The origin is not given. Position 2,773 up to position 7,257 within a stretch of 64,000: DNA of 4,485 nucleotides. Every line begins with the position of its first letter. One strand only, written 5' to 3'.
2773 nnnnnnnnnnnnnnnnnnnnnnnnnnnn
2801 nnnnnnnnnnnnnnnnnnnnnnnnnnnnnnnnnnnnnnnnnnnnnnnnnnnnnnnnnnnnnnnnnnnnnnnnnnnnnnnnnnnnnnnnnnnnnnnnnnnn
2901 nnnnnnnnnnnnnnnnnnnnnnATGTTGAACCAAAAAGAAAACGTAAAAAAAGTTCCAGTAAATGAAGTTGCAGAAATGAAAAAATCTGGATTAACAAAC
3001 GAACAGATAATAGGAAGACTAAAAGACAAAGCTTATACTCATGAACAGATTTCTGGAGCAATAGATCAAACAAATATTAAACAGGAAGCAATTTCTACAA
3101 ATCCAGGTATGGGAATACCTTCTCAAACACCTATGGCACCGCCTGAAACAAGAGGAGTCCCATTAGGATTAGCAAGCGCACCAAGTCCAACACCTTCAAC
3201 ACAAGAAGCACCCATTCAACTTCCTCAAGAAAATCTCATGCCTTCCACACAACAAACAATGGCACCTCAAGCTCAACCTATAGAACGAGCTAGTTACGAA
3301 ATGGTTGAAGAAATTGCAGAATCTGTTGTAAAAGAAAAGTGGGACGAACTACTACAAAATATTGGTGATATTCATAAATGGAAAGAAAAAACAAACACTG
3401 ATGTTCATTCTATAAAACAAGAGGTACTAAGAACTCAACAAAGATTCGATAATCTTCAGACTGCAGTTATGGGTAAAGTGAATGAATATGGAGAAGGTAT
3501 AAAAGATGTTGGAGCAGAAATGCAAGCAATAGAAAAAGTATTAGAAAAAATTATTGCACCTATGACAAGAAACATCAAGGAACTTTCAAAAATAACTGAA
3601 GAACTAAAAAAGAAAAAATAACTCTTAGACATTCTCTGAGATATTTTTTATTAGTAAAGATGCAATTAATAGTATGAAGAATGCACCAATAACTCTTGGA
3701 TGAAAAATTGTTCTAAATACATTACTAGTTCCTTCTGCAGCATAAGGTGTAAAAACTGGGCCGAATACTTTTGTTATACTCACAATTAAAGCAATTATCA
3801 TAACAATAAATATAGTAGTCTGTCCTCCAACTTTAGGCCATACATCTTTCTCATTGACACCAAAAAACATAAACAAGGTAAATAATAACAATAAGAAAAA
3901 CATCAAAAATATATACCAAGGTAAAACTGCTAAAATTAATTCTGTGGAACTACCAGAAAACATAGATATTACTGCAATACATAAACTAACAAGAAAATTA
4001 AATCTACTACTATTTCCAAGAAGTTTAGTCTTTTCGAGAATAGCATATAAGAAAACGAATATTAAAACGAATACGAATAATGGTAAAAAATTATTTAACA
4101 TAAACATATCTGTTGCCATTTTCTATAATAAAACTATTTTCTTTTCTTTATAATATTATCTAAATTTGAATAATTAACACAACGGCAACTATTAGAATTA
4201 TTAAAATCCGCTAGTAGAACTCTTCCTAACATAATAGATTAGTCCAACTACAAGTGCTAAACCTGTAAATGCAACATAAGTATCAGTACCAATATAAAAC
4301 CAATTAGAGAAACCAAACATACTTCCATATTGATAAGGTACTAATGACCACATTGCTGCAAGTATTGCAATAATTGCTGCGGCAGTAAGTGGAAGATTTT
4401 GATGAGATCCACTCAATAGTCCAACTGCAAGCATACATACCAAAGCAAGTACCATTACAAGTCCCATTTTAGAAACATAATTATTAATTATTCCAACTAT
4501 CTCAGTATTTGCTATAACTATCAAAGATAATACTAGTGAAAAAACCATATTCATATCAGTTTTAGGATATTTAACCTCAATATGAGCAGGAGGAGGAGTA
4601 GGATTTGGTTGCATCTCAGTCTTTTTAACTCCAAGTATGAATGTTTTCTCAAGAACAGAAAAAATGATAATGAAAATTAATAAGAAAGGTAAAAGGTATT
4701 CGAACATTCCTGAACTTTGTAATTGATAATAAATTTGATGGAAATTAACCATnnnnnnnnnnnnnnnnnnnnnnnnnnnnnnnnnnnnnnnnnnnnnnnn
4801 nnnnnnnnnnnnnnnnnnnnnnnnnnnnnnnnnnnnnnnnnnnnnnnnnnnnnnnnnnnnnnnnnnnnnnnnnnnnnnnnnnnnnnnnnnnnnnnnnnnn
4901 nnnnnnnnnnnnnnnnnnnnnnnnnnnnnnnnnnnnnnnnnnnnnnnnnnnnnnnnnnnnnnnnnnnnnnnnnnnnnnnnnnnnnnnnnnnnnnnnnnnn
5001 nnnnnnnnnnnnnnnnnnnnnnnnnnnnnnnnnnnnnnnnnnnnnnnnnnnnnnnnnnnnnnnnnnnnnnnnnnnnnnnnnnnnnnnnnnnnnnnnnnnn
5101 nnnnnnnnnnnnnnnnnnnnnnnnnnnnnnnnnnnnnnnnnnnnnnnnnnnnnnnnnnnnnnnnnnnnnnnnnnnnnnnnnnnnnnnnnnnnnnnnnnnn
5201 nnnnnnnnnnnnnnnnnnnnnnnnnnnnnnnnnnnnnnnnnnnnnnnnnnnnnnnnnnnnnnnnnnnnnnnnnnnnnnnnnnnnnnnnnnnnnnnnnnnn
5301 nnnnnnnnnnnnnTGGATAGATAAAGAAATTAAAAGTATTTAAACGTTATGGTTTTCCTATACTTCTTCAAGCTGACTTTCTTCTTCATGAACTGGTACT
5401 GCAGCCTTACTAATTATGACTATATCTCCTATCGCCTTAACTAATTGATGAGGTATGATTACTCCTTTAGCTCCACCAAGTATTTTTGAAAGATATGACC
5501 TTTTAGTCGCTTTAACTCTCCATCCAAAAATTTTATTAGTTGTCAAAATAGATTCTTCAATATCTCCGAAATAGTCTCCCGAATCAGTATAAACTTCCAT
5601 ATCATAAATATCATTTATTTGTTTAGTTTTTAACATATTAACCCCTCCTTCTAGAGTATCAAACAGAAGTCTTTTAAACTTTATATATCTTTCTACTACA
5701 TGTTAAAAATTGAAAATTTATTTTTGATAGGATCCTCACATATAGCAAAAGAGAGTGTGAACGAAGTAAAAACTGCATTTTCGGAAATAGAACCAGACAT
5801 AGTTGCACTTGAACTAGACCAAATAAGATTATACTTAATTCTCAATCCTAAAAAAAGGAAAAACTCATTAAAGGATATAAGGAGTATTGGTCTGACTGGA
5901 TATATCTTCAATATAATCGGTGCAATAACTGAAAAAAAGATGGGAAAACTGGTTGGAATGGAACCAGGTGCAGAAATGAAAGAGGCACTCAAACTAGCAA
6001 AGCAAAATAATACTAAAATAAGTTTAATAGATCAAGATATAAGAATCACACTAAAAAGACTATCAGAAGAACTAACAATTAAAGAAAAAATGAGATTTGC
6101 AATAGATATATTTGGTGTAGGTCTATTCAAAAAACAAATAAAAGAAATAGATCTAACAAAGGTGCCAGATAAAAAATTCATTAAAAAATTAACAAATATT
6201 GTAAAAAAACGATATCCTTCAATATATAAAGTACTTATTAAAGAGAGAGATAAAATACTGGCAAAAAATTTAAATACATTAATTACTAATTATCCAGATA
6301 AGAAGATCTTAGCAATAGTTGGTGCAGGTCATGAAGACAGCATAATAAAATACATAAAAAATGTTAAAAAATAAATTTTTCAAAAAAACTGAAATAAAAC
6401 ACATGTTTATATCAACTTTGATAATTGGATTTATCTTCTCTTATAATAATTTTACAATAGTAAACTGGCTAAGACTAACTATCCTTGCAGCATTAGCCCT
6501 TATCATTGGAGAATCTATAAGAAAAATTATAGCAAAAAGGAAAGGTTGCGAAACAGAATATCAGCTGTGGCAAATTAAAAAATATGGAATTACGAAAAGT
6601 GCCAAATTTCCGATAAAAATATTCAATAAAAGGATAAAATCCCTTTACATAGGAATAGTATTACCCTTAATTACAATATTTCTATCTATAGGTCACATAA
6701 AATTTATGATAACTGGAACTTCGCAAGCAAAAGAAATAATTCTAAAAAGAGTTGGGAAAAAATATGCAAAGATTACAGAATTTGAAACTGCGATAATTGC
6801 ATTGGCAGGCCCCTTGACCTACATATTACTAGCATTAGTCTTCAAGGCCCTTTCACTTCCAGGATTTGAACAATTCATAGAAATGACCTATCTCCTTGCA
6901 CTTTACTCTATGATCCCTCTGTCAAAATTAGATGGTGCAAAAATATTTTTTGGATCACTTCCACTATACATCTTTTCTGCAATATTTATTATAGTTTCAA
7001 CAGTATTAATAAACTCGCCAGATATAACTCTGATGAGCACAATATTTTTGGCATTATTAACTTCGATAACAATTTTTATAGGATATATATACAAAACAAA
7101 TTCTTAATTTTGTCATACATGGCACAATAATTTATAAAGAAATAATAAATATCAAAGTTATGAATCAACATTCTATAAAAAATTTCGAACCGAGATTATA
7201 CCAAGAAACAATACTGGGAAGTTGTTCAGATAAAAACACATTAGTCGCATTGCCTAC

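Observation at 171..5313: Secretion ATPase with about 250-aa N-terminal extension next to three tandem paralogous five-TM proteins (non-canonical pilus/archaellum-like module)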

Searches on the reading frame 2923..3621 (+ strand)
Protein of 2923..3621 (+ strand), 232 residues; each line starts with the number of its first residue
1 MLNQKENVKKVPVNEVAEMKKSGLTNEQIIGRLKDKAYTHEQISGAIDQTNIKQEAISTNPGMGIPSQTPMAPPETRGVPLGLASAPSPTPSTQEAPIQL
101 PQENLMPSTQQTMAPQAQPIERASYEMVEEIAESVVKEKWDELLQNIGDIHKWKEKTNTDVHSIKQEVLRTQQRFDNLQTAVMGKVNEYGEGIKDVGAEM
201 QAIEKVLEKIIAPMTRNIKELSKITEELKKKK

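Call 3: search_protein_families(library=pfam, proteins=[window:2923-3621:+], max_evalue=0.1)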
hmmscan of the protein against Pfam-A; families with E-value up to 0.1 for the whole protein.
window:2923-3621:+ (232 aa): 3 families
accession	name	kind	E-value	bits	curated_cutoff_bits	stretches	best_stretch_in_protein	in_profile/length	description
PF06009.19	Laminin_II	-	0.00064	20.2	33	1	147-226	5-86/138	Laminin Domain II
PF25600.1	TRIM_CC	-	0.027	14.8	30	1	149-230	7-85/142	TRIM protein coiled-coil region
PF06320.18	GCN5L1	-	0.052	14.2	23.9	0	138-168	78-108/114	GCN5-like protein 1 (GCN5L1)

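Call 10: search_protein_families(library=ncbifam, proteins=[window:2923-3621:+], max_evalue=1)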
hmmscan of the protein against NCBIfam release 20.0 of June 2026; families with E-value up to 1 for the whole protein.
window:2923-3621:+ (232 aa): 5 families
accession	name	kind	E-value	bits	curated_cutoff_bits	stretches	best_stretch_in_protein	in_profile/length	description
TIGR04235.1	seadorna_VP4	equivalog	0.018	13.2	80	1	126-206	53-133/618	seadornavirus VP4 protein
TIGR03724.2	arch_bud32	equivalog_domain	0.027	14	125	0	148-205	131-188/193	KEOPS complex kinase/ATPase Bud32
NF038328.1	c-di-AMP_CdaS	exception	0.057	13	225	1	154-232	2-78/191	sporulation-specific diadenylate cyclase CdaS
NF053525.1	thylo_ssr2422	subfamily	0.084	13.3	38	1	142-181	13-52/77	ssr2422 family thylakoid membrane protein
NF038218.1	IcmG_DotF_IVB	equivalog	0.17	11.5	200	1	102-201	81-176/266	type IVB secretion system protein IcmG/DotF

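Call 79: search_solved_structures(query=A6, max_evalue=1)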
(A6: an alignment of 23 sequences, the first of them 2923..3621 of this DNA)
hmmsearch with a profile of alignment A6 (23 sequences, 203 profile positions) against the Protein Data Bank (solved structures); distinct sequences matched with E-value up to 1: 12.
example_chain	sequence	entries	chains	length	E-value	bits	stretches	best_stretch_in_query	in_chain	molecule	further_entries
9cuy_c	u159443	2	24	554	1.5e-06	31.9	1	103-193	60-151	Short tail fiber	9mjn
7wxz_A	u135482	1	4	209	0.00016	25.3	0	126-185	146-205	Spike protein S2'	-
3ci9_A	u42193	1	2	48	0.011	19.3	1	127-171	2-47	Heat shock factor-binding protein 1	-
7rro_C0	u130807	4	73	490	0.019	18.5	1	85-156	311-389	Tektin-3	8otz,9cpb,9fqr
8b8d_A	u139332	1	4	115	0.019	18.5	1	104-186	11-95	Phosphoprotein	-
6lxt_A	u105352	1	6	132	0.046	17.3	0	126-185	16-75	Spike protein S2, Spike protein S2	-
1wyy_A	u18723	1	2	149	0.05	17.2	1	126-186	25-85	E2 Glycoprotein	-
7cot_A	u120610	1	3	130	0.051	17.1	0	126-185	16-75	Spike glycoprotein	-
2bez_C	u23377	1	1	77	0.13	15.8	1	126-185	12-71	Spike glycoprotein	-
5zvm_A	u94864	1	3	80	0.14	15.7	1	126-185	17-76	Spike glycoprotein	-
9cpc_3O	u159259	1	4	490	0.22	15.1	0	112-154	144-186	Tektin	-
6fue_A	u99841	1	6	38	0.3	14.6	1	130-153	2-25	FapF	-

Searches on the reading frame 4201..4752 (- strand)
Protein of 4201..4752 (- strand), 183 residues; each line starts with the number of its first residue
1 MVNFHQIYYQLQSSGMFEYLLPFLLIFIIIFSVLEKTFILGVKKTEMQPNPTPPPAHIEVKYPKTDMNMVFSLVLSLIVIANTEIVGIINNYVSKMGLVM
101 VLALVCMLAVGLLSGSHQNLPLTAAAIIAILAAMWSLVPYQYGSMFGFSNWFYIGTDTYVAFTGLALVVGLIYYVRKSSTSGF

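Call 3: search_protein_families(library=pfam, proteins=[window:4201-4752:-], max_evalue=0.1)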
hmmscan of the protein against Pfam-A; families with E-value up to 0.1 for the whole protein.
window:4201-4752:- (183 aa): 2 families
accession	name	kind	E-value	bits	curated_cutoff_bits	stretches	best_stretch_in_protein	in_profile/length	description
PF19053.6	EccD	-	0.00019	20.9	30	1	52-176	182-301/339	EccD-like transmembrane domain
PF10749.14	DUF2534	-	0.059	14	22.4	0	11-44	3-36/80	Protein of unknown function (DUF2534)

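Call 10: search_protein_families(library=ncbifam, proteins=[window:4201-4752:-], max_evalue=1)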
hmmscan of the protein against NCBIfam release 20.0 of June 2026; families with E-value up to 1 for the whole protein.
window:4201-4752:- (183 aa): 1 family
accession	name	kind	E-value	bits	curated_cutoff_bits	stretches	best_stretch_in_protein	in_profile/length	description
NF045993.1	MAG0130_MAG3770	subfamily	0.019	14.9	85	1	96-153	26-83/140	MAG0130/MAG3770 family membrane protein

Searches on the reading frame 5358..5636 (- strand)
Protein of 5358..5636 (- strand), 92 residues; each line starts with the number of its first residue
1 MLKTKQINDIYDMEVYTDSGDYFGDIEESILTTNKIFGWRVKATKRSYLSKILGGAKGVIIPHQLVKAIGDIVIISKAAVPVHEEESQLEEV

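Call 3: search_protein_families(library=pfam, proteins=[window:5358-5636:-], max_evalue=0.1)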
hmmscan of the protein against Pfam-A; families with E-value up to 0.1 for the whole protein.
window:5358-5636:- (92 aa): 1 family
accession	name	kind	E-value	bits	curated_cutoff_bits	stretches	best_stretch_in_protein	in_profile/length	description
PF05239.21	PRC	-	5.4e-06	26.8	21.2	1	6-75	5-71/78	PRC-barrel domain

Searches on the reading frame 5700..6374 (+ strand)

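Call 3: search_protein_families(library=pfam, proteins=[window:5700-6374:+], max_evalue=0.1)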
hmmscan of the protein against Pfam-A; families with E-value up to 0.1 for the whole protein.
window:5700-6374:+ (224 aa): 2 families
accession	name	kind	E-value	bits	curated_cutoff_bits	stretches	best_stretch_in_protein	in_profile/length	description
PF01963.22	TraB_PrgY_gumN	-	1.5e-18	68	26.8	1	7-211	12-243/263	TraB/PrgY/gumN family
PF18950.5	DUF5694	-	0.022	15.6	27.5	1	182-221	134-172/185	Family of unknown function (DUF5694)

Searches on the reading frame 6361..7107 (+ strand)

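Call 3: search_protein_families(library=pfam, proteins=[window:6361-7107:+], max_evalue=0.1)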
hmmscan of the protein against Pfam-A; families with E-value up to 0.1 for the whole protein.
window:6361-7107:+ (248 aa): 2 families
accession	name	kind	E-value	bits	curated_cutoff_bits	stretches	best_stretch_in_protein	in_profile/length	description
PF02163.28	Peptidase_M50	-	5.6e-05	23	27.2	1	56-238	38-173/221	Peptidase family M50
PF04535.17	CASP_dom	-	0.034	14.3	26.2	1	97-166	7-75/151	Casparian strip membrane protein domain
